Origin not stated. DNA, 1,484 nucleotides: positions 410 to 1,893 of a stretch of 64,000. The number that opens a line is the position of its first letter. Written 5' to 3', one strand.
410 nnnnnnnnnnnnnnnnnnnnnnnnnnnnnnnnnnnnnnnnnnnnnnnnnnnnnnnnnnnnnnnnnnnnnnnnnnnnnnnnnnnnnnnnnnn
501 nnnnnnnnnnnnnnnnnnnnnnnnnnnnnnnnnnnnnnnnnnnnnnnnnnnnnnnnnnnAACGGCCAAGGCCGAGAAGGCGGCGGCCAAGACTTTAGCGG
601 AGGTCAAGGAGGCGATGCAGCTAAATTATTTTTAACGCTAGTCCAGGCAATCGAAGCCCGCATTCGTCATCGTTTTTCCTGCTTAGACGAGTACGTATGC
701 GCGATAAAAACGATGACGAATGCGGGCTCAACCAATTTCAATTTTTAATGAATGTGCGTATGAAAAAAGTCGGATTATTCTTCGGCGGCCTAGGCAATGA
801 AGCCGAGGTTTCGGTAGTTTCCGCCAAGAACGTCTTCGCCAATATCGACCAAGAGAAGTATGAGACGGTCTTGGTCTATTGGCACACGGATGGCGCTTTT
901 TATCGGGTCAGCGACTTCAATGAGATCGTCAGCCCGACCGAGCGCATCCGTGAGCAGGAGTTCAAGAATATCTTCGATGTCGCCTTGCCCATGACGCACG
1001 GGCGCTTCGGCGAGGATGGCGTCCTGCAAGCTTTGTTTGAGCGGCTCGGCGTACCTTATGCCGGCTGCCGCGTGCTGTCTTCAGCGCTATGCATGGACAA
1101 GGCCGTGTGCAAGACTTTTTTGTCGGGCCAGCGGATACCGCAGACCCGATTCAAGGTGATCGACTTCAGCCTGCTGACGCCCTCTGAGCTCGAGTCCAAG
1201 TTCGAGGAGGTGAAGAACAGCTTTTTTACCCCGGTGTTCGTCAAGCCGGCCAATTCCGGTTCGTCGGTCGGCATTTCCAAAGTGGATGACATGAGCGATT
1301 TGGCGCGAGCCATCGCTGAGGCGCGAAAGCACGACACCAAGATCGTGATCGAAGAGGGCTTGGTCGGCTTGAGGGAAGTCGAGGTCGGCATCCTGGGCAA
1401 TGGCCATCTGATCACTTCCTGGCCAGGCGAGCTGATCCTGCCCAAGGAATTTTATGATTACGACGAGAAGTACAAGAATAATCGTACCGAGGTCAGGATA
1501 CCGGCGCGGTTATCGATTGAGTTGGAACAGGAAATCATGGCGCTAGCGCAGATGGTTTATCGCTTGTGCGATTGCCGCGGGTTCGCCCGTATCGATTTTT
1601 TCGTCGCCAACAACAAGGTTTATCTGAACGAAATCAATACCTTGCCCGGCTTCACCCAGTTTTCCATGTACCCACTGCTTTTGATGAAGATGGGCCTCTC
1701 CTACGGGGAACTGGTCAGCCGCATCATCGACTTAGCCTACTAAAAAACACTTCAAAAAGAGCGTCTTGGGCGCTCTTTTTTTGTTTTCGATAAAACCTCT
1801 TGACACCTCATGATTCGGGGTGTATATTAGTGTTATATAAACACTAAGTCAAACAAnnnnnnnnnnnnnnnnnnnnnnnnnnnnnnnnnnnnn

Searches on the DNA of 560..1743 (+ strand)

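Call 9: search_rna_families(source=window, start=560, end=830, threshold=evalue, max_evalue=10, show_alignments=3)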
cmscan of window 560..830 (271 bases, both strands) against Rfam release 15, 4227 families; matches with E-value up to 10: 4.
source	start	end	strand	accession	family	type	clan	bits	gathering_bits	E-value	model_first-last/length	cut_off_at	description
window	654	729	-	RF04263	MIR2593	Gene; miRNA;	-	23.3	96.2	0.074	1-116/116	no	MIR2593 microRNA precursor family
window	656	727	-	RF03333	mir-2820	Gene; miRNA;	-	22.6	84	0.014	1-83/83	no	mir-2820 microRNA precursor family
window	634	675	-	RF01648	ceN65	Gene; snRNA; snoRNA; CD-box;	-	14.1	48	2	1-65/65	no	Caenorhabditis snoRNA ceN65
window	708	728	+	RF01648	ceN65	Gene; snRNA; snoRNA; CD-box;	-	12.5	48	5.9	1-65/65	no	Caenorhabditis snoRNA ceN65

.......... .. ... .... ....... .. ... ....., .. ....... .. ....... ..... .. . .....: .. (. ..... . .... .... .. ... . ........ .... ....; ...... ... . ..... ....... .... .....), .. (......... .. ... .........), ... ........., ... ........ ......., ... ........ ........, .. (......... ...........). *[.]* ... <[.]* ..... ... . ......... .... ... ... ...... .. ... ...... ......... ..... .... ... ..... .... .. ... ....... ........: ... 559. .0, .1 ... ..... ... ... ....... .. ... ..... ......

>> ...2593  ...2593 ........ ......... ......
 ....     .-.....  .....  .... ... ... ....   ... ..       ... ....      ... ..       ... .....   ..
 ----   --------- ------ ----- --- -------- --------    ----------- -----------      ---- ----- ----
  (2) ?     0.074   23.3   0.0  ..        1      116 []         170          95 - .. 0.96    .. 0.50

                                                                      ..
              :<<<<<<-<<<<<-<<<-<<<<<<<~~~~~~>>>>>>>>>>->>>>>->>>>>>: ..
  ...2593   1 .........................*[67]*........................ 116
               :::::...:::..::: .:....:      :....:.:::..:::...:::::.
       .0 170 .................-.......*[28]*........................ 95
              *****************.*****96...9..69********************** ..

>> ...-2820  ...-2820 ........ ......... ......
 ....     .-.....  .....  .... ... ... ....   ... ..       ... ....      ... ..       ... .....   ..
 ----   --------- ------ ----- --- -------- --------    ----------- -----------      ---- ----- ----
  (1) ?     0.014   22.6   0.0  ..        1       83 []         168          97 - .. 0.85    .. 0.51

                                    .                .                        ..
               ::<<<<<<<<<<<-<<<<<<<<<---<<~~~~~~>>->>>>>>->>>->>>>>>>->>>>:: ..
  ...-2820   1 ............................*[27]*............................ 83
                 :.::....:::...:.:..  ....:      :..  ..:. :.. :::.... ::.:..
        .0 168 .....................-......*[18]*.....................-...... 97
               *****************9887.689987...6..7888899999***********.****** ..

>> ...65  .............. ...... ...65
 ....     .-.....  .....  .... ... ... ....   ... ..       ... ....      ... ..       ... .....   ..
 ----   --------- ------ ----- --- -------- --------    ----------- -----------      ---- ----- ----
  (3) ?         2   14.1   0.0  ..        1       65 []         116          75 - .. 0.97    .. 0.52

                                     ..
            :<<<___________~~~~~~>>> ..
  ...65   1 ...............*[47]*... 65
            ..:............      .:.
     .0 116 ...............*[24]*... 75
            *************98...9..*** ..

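Call 35: build_rna_model(alignment_id=A1, structure=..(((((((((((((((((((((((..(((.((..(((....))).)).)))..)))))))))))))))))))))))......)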
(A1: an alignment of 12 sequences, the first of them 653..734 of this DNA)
Model R1 built from alignment A1 (12 sequences, 83 columns); structure: as given.
model positions 82; base pairs 31; branch points 0; effective number of sequences 1.84; information 0.692 bits per position. Calibrated on 0.2 Mb of random sequence (short: E-values are rough).
structure used (alignment columns):
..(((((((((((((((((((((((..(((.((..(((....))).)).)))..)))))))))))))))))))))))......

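Call 36: search_with_rna_model(model_id=R1, sources=[window, L001, L002, L003, L004, L005, L007, L008, L009, L010, L011, L012, L013, L014], max_evalue=10)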
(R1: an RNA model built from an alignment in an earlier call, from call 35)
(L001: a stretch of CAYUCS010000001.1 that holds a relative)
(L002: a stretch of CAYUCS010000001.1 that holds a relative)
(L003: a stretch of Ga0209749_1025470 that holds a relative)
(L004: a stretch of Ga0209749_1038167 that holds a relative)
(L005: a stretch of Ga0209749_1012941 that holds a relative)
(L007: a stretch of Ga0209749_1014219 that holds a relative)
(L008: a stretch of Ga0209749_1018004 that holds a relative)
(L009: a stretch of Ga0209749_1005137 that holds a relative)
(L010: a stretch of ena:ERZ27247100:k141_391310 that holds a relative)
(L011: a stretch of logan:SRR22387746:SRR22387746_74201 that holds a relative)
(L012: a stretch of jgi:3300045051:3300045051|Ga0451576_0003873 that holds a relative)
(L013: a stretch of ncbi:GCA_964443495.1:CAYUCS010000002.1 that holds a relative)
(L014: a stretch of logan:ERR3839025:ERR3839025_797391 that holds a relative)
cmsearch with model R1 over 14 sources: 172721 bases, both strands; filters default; matches with E-value up to 10: 27.
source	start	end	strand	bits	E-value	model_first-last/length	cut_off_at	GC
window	653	734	+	96.9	8.3e-20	1-82/82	no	0.5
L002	200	281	+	96.2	1.2e-19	1-82/82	no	0.35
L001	6719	6800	-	93.4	5.2e-19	1-82/82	no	0.44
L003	1553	1634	-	93.4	5.3e-19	1-82/82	no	0.49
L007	1257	1339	-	93.2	5.7e-19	1-82/82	no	0.49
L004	129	210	+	92.6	8.2e-19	1-82/82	no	0.37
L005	2304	2385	+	92.4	8.9e-19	1-82/82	no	0.51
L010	9046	9127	+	92.4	8.9e-19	1-82/82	no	0.51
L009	4834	4915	-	90.8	2.1e-18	1-82/82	no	0.35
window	57466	57547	+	90.1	3.1e-18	1-82/82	no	0.54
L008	2153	2234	+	88.7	6.5e-18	1-82/82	no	0.43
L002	117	199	+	79.8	7.9e-16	1-82/82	no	0.46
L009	4916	4998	-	67.7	5e-13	1-82/82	no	0.48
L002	196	277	-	49.6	8.6e-09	1-82/82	no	0.37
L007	1261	1343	+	49.4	9.5e-09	1-82/82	no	0.47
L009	4838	4919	+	48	2e-08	1-82/82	no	0.37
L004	125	206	-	47.4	2.7e-08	1-82/82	no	0.35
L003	1557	1638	+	47.2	3e-08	1-82/82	no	0.46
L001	6723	6804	+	47.2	3e-08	1-82/82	no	0.41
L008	2149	2230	-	40.8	9.2e-07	1-82/82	no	0.41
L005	2300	2381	-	39.4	2e-06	1-82/82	no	0.5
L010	9042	9123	-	39.4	2e-06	1-82/82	no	0.5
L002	114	195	-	35.2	1.9e-05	1-82/82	no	0.45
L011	3036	3179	+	24.5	0.0058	1-82/82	no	0.36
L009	4920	5002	+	20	0.065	1-82/82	no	0.47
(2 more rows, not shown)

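Call 41: search_with_rna_model(model_id=R1, sources=[L015, L016], max_evalue=10, show_alignments=2)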
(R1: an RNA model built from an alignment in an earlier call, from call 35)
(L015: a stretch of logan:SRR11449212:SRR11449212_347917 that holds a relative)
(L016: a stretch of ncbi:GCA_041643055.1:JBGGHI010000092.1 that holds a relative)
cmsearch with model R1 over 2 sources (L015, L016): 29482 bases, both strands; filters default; matches with E-value up to 10: 3.
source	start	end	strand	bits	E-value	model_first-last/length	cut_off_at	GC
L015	9869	9950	+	90.1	5.3e-19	1-82/82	no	0.54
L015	9865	9946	-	46.5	7.5e-09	1-82/82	no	0.52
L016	2893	2949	+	19.6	0.014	1-82/82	no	0.14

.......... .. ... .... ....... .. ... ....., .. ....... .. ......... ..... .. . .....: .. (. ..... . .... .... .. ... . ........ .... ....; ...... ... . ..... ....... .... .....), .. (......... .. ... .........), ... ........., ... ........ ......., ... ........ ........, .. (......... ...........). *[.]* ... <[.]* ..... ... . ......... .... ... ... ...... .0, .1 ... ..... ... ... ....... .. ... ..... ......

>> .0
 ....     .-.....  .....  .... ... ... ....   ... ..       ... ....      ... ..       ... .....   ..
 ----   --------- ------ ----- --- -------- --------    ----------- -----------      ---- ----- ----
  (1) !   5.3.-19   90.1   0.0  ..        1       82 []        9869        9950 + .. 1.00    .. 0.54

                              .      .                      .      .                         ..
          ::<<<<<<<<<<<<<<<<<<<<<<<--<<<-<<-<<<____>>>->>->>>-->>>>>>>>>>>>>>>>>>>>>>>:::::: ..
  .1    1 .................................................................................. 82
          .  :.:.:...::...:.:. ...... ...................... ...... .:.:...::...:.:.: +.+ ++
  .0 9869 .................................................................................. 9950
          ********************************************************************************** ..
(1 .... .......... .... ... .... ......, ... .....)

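Call 57: search_dna_similar(query=window:653-734:+, collection=plasmids, mode=distant, max_evalue=1, max_rows=10)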
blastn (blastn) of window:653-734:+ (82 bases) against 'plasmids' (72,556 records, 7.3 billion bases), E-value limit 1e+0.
Records with a match: 1; places in all: 1; records where one place covers at least 80% of the query: 0.
Best place of each record, by identity: 80-90% 1.
By first word of the organism name: Streptomyces 1.
By predicted mobility (MOB-suite, as given by PLSDB): non-mobilizable 1.
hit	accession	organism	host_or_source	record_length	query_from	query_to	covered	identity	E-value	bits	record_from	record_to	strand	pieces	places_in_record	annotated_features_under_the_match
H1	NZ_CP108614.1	Streptomyces sp. NBC_01166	-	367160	28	75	59%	81.3%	5e-2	44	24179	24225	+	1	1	none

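Call 62: search_with_rna_model(model_id=R1, sources=[L017, L018], max_evalue=10)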
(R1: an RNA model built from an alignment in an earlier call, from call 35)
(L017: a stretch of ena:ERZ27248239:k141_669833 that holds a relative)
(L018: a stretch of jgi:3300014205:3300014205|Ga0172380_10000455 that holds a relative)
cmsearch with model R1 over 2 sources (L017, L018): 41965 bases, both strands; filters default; matches with E-value up to 10: 0.
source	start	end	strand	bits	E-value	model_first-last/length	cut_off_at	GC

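Call 75: search_rna_families(sources=[L011], threshold=gathering)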
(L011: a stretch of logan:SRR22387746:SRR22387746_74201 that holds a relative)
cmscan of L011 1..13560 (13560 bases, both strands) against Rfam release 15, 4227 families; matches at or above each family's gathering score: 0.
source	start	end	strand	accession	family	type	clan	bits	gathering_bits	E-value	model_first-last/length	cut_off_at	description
